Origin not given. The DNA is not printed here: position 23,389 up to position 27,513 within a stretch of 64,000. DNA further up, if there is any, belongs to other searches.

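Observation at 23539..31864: Two giant tandem C25-like T9SS cargo/PorU-like peptidase paralogs with a sirtuin gene translationally coupled between them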

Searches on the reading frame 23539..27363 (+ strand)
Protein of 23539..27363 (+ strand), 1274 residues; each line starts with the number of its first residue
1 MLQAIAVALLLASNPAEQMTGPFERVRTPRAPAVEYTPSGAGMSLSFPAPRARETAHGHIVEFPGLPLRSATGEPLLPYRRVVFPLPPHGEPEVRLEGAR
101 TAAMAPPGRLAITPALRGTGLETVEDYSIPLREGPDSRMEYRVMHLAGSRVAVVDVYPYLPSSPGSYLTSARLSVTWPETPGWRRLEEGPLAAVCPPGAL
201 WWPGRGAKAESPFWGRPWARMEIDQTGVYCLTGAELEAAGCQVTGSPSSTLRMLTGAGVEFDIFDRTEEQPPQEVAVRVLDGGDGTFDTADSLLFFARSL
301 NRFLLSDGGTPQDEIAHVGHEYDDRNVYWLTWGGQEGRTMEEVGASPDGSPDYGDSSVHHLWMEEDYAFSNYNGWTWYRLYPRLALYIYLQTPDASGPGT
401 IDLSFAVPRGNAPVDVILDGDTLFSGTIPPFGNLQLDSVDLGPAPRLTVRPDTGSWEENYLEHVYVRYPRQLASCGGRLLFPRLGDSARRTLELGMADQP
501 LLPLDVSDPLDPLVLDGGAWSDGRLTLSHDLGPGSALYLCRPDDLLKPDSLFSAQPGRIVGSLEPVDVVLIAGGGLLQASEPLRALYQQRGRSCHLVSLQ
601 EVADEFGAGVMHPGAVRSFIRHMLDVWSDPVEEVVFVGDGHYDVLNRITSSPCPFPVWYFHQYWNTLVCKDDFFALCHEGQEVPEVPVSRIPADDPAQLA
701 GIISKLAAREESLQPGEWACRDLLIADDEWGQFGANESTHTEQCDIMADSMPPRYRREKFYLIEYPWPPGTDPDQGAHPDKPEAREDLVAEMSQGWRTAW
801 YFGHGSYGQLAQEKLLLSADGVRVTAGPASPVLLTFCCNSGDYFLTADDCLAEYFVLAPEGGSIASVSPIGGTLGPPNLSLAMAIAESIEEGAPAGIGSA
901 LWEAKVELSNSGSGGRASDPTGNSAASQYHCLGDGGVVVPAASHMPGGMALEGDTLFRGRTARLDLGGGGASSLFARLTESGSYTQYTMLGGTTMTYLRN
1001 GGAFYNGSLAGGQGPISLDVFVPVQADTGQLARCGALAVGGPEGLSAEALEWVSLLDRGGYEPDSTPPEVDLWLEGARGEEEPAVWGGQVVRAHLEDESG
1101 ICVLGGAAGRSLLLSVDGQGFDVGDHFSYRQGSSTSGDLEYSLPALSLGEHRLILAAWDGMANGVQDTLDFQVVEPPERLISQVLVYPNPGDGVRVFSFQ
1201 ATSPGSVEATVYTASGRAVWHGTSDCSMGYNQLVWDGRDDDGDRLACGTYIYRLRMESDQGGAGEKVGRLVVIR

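Call 6: search_protein_families(library=pfam, proteins=[window:23539-27363:+], max_evalue=0.01)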
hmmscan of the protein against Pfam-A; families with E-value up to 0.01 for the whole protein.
window:23539-27363:+ (1274 aa): 3 families
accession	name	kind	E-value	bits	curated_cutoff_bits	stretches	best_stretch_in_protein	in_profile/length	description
PF01364.23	Peptidase_C25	-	8.8e-49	167.1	23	1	569-935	2-370/374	Peptidase family C25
PF13860.13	FlgD_ig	-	2.7e-05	24.5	27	1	1194-1257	9-74/79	FlgD Ig-like domain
PF13585.12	CHU_C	-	0.0037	17.8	27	1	1206-1260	28-76/86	CHU_C Type IX secretion signal domain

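Call 7: search_protein_families(library=ncbifam, proteins=[window:23539-27363:+], max_evalue=0.01)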
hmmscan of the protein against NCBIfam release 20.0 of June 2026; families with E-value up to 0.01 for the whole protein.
window:23539-27363:+ (1274 aa): 5 families
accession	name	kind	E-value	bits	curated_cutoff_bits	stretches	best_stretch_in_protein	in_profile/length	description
NF033707.1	T9SS_sortase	equivalog_domain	9.7e-102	341.4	420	2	218-910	7-715/1095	type IX secretion system sortase PorU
NF052324.1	PorU_rel_Nterm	equivalog_domain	4.3e-16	58.2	450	3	595-718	437-560/879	putative type IX secretion system sortase PorU2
TIGR04183.1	Por_Secre_tail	domain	0.0023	17.9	23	1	1186-1255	1-59/72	T9SS type A sorting domain-containing protein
NF005176.1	PRK06655.1-1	equivalog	0.0042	17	230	1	1203-1258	95-151/197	flagellar hook assembly protein FlgD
NF009453.0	PRK12813.1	equivalog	0.0091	15.5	264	0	1207-1257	126-174/223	flagellar basal body rod modification protein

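Call 60: search_protein_families(library=padloc, proteins=[window:23539-27363:+], max_evalue=0.001)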
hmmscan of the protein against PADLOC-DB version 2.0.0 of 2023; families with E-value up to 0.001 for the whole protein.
window:23539-27363:+ (1274 aa): 0 families

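Call 69: search_solved_structures(query=window:23539-27363:+, max_evalue=0.01)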
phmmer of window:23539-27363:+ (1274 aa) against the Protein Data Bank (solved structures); distinct sequences matched with E-value up to 0.01: 1.
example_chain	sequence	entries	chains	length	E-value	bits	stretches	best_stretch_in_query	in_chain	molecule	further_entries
6za2_A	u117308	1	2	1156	2.8e-19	71.3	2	1063-1273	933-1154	Por secretion system protein porU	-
